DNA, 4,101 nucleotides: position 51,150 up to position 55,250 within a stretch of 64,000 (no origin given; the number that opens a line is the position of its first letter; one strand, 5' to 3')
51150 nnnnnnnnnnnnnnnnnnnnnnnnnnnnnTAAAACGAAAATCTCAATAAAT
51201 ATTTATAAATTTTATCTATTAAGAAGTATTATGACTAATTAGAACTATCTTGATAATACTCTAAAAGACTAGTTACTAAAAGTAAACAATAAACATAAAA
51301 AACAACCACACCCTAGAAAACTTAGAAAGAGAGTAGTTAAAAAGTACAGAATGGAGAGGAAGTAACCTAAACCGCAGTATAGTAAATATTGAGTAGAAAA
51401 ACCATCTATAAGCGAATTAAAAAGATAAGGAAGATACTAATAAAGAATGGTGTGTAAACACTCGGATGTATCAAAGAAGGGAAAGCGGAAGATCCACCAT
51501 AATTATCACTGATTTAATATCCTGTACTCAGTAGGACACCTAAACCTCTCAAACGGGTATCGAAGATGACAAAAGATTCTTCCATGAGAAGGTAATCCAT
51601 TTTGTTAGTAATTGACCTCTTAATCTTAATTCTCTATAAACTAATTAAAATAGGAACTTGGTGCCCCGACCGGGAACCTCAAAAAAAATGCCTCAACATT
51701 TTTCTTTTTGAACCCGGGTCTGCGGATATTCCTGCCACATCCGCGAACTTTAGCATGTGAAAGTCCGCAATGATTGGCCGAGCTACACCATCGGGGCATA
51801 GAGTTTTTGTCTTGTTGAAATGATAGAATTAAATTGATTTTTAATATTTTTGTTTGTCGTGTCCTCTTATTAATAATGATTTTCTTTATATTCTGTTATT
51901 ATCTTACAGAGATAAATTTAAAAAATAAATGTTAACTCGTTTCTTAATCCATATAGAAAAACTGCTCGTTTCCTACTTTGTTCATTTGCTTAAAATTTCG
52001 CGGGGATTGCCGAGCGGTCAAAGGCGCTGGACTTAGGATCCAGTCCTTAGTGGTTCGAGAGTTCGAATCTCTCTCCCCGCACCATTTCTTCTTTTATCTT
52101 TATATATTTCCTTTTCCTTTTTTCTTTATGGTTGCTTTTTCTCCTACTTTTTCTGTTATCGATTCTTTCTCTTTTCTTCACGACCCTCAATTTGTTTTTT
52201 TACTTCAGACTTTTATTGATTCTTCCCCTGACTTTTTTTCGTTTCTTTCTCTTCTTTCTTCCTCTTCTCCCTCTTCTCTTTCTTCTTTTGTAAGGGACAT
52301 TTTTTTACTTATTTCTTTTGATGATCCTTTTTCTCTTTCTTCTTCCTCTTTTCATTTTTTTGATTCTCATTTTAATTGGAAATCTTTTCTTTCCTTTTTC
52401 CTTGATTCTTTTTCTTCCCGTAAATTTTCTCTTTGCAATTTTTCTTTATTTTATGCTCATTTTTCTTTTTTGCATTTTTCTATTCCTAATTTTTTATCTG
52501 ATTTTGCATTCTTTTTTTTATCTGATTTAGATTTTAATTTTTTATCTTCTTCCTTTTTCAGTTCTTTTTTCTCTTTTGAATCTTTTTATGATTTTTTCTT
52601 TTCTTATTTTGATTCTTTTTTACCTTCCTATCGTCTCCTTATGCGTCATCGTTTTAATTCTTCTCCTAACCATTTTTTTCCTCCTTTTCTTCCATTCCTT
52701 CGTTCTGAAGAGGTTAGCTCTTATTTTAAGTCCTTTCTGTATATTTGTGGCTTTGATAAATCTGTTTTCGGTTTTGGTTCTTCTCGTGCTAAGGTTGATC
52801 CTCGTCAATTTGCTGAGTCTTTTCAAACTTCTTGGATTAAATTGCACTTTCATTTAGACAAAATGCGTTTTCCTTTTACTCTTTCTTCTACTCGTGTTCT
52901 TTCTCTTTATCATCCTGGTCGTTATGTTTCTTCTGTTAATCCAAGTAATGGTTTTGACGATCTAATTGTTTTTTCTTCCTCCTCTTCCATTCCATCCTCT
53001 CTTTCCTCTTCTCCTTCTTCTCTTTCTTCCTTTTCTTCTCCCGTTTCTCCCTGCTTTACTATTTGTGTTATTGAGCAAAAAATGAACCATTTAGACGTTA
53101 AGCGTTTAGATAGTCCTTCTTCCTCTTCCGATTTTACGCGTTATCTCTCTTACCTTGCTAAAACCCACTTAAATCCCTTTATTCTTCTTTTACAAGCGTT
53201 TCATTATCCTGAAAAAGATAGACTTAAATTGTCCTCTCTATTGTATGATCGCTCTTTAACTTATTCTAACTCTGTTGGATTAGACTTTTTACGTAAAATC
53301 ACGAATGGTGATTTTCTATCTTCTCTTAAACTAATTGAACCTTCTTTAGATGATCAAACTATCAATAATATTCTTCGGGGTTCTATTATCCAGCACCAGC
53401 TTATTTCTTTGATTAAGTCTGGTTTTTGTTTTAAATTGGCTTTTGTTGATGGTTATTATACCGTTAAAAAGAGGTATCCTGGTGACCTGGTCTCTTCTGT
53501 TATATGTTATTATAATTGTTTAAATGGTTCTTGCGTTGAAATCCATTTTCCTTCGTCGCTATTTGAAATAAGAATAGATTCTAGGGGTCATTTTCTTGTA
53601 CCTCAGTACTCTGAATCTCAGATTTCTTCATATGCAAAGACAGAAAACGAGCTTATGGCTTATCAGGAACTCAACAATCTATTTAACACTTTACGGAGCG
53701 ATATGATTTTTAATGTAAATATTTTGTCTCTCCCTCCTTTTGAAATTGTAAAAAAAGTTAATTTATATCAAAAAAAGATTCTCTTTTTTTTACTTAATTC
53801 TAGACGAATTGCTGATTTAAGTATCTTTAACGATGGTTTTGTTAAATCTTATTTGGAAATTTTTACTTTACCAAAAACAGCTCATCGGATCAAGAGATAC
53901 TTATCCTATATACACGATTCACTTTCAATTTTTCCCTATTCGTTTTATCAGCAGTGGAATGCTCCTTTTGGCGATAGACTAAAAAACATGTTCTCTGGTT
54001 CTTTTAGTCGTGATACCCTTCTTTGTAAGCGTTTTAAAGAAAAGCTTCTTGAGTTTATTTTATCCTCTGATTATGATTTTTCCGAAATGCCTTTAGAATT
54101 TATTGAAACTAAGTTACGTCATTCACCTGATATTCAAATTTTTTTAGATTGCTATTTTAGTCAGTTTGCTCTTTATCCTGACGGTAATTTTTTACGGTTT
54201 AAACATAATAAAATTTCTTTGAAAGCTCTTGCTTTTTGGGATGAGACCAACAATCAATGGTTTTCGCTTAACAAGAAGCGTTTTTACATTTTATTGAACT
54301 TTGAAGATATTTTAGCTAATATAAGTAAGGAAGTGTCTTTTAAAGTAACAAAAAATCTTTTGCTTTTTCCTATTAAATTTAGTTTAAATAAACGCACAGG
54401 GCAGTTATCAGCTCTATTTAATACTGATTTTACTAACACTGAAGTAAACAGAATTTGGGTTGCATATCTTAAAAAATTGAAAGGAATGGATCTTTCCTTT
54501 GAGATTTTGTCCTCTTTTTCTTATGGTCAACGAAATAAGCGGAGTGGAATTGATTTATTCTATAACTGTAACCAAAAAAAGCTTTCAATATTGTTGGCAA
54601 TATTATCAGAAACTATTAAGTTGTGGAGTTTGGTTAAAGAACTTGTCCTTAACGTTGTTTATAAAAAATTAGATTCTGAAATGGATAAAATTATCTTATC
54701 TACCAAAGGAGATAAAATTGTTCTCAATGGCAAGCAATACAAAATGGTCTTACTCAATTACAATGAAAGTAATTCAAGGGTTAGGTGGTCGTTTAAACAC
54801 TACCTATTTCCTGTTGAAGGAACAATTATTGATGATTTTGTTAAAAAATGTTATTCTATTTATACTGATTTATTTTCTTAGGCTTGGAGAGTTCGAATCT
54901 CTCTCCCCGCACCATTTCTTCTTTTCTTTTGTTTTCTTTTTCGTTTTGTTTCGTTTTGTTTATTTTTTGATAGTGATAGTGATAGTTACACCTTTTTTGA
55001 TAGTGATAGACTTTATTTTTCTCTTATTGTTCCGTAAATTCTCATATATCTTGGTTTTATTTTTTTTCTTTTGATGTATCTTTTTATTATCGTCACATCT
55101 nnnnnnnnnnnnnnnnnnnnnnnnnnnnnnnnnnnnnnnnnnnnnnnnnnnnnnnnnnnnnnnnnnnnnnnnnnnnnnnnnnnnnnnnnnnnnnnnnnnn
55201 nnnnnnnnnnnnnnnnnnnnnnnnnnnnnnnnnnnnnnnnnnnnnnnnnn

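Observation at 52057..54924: Integrated element at tRNA-Leu bounded by a perfect 39-bp direct repeat of the tRNA 3' end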

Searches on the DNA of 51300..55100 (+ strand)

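Call 64: search_rna_families(source=window, start=51300, end=55100, threshold=evalue, max_evalue=5)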
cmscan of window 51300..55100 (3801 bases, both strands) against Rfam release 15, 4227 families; matches with E-value up to 5: 5.
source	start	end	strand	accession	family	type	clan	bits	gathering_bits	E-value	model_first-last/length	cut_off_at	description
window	52000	52081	+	RF00005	tRNA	Gene; tRNA;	CL00001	59.1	29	1.8e-11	1-71/71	no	tRNA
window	52000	52082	-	RF04354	Plastid-ycf2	Cis-reg;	-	26.2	65.7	0.023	1-75/75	no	Plastid-ycf2 5UTR RNA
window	52040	52079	-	RF04351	Plastid-psbl-rps4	Cis-reg;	-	21.9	68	0.28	1-53/53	no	Plastid-psbl-rps4 3UTR RNA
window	54865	54909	-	RF04351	Plastid-psbl-rps4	Cis-reg;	-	20.8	68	0.56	1-53/53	no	Plastid-psbl-rps4 3UTR RNA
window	51787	51853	-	RF01675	CrcZ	Gene; sRNA;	-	15.4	95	0.4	1-398/398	no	Pseudomonas sRNA CrcZ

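Call 74: search_rna_families(sources=[L009, L013], threshold=gathering)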
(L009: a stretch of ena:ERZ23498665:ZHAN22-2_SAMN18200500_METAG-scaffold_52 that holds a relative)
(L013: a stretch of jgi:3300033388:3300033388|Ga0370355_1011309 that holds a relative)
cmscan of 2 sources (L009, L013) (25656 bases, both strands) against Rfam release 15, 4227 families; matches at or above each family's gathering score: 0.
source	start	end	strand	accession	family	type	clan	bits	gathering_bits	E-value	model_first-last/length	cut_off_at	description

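Call 119: search_rna_families(source=L020, start=140, end=720, threshold=evalue, max_evalue=10, show_alignments=2)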
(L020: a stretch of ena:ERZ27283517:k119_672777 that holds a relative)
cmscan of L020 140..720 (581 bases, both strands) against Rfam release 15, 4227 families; matches with E-value up to 10: 6.
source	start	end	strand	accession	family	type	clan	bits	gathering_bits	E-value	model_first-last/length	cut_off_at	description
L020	351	414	-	RF01318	CRISPR-DR5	Gene; CRISPR;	CL00015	17.3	40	9.3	1-37/37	no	CRISPR RNA direct repeat element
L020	628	711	+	RF01596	plasmodium_snoR20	Gene; snRNA; snoRNA; CD-box;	-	16.8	45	1.4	1-82/82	no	small nucleolar RNA snoR20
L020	635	711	+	RF00206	U54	Gene; snRNA; snoRNA; CD-box;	CL00008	16.4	40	4.6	1-81/81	no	Small nucleolar RNA U54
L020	526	660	-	RF02204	WT1-AS_2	Gene; lncRNA;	-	15.2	45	1.5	1-137/137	no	WT1 antisense RNA conserved region 2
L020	553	662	-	RF02856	30_292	Gene; sRNA;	-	14.2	112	8.2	1-115/115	no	Leptospira sRNA 30_292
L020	225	305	+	RF01929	bxd_1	Gene; lncRNA;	-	11.2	75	7.8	1-86/86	no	Bithoraxoid conserved region 1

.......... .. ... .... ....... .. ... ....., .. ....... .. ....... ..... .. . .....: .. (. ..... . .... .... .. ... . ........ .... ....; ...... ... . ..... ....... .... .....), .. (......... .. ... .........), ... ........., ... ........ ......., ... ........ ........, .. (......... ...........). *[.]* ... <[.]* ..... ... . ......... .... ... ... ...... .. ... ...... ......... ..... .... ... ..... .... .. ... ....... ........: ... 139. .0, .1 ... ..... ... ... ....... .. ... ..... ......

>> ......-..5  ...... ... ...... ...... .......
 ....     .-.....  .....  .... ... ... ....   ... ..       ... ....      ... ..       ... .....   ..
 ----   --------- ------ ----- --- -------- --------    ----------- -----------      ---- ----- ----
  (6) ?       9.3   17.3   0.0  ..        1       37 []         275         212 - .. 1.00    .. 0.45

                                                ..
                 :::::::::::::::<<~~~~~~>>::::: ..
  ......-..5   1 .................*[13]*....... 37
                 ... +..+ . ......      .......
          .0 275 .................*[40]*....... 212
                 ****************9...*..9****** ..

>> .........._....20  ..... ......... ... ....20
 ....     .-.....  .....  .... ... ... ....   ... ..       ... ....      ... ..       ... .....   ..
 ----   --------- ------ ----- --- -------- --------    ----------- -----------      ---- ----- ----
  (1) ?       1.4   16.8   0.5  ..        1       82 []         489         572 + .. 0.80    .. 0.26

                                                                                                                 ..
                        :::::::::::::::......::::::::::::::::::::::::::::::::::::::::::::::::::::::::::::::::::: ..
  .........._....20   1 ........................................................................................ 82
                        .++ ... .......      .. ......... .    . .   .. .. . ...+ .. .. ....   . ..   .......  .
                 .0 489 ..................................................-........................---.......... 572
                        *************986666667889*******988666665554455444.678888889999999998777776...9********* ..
